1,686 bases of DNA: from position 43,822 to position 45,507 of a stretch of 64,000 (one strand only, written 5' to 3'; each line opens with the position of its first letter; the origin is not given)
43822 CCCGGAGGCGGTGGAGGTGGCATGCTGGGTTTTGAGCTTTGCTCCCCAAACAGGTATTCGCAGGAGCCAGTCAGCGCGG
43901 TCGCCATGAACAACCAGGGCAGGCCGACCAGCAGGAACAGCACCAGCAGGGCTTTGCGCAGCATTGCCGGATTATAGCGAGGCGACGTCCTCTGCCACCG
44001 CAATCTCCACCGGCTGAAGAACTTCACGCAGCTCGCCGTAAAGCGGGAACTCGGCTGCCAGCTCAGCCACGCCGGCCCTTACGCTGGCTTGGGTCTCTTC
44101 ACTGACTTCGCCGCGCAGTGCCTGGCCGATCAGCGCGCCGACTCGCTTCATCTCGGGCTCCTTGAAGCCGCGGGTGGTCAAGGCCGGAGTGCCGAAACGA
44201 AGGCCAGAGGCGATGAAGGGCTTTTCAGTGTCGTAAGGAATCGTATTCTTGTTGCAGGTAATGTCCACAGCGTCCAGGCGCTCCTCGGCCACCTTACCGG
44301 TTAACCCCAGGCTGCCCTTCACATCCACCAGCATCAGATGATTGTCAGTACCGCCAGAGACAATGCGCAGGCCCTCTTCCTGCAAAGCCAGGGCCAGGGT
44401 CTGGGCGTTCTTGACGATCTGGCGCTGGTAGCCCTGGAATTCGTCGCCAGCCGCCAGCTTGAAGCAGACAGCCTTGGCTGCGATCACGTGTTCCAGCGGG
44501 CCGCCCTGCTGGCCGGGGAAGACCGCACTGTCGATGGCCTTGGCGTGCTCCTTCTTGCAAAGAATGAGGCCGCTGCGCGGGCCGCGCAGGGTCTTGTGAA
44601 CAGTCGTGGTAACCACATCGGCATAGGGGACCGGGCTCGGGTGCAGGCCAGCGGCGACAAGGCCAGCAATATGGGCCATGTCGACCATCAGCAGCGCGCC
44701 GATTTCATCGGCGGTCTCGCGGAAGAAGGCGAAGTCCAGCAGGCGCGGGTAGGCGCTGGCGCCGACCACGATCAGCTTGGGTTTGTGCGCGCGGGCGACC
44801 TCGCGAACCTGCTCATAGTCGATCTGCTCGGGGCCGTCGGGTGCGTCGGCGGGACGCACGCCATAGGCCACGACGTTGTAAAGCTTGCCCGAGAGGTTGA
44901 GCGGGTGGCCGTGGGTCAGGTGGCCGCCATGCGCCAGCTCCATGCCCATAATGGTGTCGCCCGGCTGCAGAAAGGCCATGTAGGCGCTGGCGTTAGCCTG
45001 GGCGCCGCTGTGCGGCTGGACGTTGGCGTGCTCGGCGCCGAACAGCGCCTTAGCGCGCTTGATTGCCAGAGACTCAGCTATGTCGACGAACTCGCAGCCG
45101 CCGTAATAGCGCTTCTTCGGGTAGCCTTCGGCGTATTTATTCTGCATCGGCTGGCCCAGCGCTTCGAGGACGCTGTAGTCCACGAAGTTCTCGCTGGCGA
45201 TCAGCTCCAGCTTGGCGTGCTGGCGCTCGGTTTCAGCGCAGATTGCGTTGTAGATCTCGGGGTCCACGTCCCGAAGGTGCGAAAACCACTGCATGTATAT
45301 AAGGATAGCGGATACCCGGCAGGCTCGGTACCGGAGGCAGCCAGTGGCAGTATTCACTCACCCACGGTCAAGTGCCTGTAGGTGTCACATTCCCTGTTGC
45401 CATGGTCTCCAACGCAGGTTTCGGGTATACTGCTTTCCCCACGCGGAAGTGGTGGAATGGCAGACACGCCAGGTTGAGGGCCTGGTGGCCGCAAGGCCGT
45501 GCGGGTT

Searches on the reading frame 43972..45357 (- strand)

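Call 44: search_protein_families(library=pfam, proteins=[window:43972-45357:-], max_evalue=0.0001)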
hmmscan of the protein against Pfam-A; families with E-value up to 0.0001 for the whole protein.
window:43972-45357:- (461 aa): 3 families
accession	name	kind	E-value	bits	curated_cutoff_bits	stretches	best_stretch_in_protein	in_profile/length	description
PF00464.25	SHMT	-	1.1e-160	535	27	1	28-410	1-399/399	Serine hydroxymethyltransferase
PF00155.27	Aminotran_1_2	-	5.5e-05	23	19.7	0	106-334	55-299/361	Aminotransferase class I and II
PF01212.27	Beta_elim_lyase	-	6.1e-05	22.9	27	0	100-333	39-238/288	Beta-eliminating lyase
